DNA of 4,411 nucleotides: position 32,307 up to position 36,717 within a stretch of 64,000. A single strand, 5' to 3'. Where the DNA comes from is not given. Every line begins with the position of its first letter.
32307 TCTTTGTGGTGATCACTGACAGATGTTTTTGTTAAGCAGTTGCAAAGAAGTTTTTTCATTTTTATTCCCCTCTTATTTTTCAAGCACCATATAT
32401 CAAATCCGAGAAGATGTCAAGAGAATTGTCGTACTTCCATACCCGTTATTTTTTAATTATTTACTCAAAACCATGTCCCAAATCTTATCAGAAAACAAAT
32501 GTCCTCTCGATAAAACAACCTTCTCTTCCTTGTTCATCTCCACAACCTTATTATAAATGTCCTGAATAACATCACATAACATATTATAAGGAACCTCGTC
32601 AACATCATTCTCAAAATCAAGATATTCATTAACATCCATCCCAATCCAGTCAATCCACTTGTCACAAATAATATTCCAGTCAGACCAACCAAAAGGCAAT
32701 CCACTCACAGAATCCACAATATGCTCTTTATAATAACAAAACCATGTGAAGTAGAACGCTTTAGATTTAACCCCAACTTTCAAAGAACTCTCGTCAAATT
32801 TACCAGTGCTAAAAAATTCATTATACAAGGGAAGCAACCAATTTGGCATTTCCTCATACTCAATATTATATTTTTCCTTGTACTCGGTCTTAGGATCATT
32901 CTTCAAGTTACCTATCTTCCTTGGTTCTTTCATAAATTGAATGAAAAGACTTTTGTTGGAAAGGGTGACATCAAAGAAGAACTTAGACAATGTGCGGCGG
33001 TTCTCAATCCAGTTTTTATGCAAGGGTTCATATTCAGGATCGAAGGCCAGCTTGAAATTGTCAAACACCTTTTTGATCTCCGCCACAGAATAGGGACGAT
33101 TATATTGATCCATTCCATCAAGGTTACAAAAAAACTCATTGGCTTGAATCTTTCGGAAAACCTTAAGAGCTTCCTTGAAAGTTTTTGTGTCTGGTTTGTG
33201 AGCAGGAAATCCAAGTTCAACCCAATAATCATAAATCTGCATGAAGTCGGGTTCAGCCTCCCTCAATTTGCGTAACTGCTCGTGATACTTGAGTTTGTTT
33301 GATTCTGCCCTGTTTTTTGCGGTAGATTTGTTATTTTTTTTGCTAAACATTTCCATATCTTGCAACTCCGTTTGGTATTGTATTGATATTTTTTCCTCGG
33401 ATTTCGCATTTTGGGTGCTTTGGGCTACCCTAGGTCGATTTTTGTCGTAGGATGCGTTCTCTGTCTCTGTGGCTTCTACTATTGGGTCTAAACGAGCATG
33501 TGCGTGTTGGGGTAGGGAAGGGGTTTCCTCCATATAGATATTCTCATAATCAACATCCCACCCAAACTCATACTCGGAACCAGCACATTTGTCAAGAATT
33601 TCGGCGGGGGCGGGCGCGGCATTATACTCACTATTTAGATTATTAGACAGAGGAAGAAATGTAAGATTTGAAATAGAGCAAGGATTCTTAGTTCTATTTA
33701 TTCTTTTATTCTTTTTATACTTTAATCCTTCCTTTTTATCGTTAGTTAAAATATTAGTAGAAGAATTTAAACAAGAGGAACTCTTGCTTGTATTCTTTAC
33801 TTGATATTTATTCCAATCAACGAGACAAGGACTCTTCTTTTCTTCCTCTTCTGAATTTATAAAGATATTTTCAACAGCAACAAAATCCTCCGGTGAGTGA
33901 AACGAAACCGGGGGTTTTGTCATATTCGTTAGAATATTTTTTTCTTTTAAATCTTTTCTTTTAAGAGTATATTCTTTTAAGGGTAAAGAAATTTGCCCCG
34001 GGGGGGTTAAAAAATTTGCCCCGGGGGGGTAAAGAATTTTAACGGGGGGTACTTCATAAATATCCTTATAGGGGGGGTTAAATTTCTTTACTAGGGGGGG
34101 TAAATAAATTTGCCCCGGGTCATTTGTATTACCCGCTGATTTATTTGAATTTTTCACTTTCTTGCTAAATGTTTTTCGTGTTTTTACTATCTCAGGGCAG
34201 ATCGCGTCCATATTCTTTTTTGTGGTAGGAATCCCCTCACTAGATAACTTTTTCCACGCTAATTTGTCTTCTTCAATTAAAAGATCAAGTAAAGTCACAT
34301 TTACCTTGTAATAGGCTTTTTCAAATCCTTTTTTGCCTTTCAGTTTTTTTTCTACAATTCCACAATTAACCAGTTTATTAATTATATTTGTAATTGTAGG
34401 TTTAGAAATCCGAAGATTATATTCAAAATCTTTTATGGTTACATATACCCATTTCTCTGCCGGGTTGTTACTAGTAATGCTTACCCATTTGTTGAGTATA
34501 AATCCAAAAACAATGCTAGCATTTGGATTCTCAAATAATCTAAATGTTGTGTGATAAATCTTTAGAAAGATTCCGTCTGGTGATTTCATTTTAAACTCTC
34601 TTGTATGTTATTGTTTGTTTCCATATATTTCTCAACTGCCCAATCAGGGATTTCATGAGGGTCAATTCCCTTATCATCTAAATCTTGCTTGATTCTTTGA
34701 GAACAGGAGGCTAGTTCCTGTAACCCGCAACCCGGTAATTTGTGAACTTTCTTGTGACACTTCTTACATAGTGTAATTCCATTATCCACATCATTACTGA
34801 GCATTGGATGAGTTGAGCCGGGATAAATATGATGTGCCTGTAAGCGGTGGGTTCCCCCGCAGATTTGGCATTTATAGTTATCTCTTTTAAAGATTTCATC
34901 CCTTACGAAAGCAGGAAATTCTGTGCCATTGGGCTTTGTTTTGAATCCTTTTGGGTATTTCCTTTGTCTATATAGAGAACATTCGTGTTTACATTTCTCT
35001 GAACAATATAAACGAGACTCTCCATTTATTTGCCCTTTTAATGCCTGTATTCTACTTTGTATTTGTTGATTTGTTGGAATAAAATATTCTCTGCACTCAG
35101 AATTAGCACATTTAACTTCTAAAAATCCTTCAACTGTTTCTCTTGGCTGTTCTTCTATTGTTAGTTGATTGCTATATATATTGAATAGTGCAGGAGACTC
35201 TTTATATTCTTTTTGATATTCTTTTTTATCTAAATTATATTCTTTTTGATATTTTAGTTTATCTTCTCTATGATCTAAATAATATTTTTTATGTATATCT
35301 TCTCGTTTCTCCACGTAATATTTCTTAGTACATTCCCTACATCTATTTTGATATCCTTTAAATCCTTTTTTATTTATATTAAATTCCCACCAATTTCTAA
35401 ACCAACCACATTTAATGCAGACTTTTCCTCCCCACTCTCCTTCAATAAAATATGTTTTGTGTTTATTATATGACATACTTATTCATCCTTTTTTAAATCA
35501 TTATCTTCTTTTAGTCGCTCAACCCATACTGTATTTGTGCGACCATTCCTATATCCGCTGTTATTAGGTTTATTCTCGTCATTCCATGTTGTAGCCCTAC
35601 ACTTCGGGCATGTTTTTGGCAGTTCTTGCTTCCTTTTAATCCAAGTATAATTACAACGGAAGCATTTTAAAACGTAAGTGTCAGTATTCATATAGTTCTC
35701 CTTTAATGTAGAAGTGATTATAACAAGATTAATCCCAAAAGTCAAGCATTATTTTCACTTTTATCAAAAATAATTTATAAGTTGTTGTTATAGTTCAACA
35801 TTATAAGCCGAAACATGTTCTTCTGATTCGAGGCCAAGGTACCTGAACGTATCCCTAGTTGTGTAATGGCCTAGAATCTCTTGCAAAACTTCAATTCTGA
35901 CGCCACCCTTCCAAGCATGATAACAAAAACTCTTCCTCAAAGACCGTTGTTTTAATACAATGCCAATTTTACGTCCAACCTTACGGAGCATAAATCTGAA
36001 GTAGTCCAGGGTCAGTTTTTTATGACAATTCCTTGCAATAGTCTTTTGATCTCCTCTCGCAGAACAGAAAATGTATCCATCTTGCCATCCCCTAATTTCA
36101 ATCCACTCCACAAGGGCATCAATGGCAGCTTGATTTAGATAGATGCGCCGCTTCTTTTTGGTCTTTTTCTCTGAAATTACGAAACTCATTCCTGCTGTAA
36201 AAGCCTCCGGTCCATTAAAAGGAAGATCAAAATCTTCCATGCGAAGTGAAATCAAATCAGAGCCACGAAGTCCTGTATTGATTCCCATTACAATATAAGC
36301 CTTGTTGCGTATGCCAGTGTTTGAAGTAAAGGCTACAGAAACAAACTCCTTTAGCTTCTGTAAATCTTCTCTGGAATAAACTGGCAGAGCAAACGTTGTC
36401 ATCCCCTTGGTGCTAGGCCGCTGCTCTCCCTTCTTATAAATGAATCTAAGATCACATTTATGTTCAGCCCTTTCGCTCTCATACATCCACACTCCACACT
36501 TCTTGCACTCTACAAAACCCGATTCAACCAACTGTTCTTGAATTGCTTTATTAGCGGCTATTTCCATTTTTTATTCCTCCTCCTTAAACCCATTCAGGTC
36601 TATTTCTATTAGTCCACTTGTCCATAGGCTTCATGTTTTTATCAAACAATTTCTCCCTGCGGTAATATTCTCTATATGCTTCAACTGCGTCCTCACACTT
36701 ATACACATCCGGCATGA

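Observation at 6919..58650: Family A cassette: own promoter + small HTH gene + HNH nuclease, three copies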

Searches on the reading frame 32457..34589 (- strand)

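Call 91: search_protein_families(library=pfam, proteins=[window:32457-34589:-], max_evalue=0.1)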
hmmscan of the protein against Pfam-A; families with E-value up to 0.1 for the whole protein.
window:32457-34589:- (710 aa): 4 families
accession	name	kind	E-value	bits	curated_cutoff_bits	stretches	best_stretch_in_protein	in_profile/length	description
PF12802.13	MarR_2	-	0.016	15.8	27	1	50-81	21-52/61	MarR family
PF07106.19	TBPIP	-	0.058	13.8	22.8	0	60-87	29-56/62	TBPIP/Hop2 winged helix domain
PF01022.26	HTH_5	-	0.059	13.7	22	0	56-81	22-47/47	Bacterial regulatory protein, arsR family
PF01978.25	TrmB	-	0.089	13.1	25.6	0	57-86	30-59/68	Sugar-specific transcriptional regulator TrmB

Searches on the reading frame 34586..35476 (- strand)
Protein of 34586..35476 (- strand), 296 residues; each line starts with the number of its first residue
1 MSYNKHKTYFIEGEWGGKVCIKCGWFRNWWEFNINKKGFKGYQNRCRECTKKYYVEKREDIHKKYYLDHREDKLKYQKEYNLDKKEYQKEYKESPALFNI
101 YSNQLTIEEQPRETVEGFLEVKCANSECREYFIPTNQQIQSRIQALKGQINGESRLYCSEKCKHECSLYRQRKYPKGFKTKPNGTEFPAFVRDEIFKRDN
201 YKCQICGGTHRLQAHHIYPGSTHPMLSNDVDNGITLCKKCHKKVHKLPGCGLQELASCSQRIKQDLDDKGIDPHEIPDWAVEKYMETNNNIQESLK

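Call 52: search_protein_families(library=pfam, proteins=[window:34586-35476:-], max_evalue=0.1)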
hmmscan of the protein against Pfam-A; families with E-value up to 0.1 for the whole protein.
window:34586-35476:- (296 aa): 2 families
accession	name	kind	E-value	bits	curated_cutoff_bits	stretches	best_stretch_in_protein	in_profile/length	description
PF01844.29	HNH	-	4.9e-08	33.4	21.4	1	203-246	1-46/47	HNH endonuclease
PF13391.12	HNH_2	-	6.2e-07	29.6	21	1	203-242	1-56/66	HNH endonuclease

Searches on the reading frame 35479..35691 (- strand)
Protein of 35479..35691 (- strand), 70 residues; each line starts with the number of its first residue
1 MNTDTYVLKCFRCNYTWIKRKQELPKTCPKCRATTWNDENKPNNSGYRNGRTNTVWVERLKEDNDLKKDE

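Call 76: find_homologous_proteins(query=A5, max_evalue=0.01)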
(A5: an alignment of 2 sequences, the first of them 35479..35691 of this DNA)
Query A5 (2 sequences) (70 aa, profile of the alignment): 4 proteins with E <= 0.01 among 4 candidates.
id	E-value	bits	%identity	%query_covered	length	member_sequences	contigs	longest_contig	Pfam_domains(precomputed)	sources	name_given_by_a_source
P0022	2.4e-34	135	93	100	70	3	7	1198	-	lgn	-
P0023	6.0e-31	124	31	79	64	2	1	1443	-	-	-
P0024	6.3e-25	105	64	100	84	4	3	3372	-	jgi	jgi:late competence protein required for DNA uptake (superfamily II DNA/RNA helicase)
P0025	2.4e-18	84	32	66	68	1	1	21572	-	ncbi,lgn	-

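Call 78: find_encoding_contigs(protein=P0025, flank=4000)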
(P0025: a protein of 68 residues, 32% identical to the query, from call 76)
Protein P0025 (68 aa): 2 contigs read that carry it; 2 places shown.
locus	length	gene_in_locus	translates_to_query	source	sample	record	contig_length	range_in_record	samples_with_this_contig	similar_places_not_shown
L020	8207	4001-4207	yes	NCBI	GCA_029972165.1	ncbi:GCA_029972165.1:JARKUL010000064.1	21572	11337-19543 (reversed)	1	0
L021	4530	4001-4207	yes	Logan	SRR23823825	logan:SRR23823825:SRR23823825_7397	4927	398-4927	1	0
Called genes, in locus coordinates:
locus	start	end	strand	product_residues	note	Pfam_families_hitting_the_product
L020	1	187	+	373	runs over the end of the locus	PF00176:SNF2-rel_dom, PF00270:DEAD (weak), PF04851:ResIII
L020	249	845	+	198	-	PF00271:Helicase_C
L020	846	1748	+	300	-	PF08275:DNAG_N (faint), PF13155:Toprim_2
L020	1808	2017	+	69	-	-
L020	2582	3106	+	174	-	-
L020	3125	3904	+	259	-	PF00589:Phage_integrase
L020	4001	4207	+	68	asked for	-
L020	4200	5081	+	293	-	-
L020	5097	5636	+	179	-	-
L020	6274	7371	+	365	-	PF01139:RtcB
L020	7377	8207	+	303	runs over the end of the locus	-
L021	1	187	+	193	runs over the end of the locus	?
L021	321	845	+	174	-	PF00271:Helicase_C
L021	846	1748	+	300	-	PF08275:DNAG_N (faint), PF13155:Toprim_2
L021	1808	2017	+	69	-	-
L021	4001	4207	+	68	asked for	-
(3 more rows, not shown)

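Call 79: find_encoding_contigs(protein=P0024, flank=4000)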
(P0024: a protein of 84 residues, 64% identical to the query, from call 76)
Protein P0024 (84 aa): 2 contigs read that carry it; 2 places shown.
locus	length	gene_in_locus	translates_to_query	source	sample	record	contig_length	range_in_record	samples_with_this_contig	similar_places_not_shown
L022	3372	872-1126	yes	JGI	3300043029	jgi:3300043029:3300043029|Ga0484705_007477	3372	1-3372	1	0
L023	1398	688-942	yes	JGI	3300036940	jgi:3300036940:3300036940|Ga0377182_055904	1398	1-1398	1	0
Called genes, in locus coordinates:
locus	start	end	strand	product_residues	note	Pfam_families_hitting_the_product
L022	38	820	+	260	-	PF00589:Phage_integrase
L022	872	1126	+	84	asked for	-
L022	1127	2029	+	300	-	-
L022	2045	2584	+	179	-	-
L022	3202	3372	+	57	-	?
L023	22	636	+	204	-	PF00589:Phage_integrase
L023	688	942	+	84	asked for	-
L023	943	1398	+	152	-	?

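Call 91: search_protein_families(library=pfam, proteins=[L020:4200-5081:+, L022:1127-2029:+, L020:5097-5636:+], max_evalue=0.1)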
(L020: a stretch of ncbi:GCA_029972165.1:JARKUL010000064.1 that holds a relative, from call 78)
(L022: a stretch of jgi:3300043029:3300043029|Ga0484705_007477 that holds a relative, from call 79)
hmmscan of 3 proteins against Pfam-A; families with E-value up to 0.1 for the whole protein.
L020:4200-5081:+ (293 aa): 6 families
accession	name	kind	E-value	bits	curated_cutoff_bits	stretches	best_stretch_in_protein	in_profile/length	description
PF01047.28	MarR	-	0.00069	19.9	24.6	1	47-79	17-49/59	MarR family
PF13412.12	HTH_24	-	0.0013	18.7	21.9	1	47-77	17-47/48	Winged helix-turn-helix DNA-binding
PF12802.13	MarR_2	-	0.0015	19.1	27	1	23-80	5-53/61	MarR family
PF13730.12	HTH_36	-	0.0023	18.1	25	1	49-77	27-55/55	Helix-turn-helix domain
PF01022.26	HTH_5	-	0.0036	17.6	22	0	22-53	1-32/47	Bacterial regulatory protein, arsR family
PF13545.12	HTH_Crp_2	-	0.017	15.5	27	1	45-80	20-56/70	Crp-like helix-turn-helix domain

L022:1127-2029:+ (300 aa): 1 family
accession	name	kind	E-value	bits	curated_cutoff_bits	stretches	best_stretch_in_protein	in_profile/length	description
PF20854.2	LED_rpt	-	0.014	15.6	59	1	116-244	8-134/176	LED repeat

L020:5097-5636:+ (179 aa): 5 families
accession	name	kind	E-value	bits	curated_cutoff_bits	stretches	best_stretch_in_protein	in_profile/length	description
PF21984.2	DnaD_N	-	0.00013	22.5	27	1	66-128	32-94/101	DnaD N-terminal domain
PF24406.1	nSTAND_NTPase4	-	0.03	14.9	27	0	86-114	25-54/58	Novel STAND NTPase 4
PF24044.1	DUF7353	-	0.056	13.7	27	0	61-79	25-43/60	Domain of unknown function (DUF7353)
PF14394.12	DUF4423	-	0.061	13.6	30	0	71-104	38-71/165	Domain of unknown function (DUF4423)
PF20288.3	MC2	-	0.088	13.1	26.9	0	80-148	61-128/145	ABC-three component (ABC-3C) system Middle Component 2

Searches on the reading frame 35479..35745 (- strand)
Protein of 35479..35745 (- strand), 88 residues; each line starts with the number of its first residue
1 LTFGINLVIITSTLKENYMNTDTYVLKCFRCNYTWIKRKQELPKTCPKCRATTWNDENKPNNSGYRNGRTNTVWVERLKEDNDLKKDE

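Call 40: search_protein_families(library=pfam, proteins=[window:35479-35745:-], max_evalue=0.01)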
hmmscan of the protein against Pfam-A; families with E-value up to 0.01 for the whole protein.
window:35479-35745:- (88 aa): 1 family
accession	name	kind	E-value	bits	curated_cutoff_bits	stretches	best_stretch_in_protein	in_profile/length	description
PF21349.2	RUBY_RBDX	-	0.005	16.7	26.5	1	27-52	2-25/30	Rubrerythrin, rubredoxin-like domain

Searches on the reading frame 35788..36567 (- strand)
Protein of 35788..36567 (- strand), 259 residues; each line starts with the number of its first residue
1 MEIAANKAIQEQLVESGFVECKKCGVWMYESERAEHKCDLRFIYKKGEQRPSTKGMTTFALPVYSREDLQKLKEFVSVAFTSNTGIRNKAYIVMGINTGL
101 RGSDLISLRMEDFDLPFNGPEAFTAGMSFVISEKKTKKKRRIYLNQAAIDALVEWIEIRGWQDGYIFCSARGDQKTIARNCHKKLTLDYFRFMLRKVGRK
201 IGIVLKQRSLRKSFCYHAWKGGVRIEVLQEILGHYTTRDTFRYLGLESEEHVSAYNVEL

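Call 40: search_protein_families(library=pfam, proteins=[window:35788-36567:-], max_evalue=0.01)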
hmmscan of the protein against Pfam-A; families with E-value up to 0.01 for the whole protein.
window:35788-36567:- (259 aa): 1 family
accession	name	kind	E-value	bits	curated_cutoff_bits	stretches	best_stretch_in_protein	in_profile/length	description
PF00589.27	Phage_integrase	-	5e-20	72.4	27.1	1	72-246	8-168/172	Phage integrase family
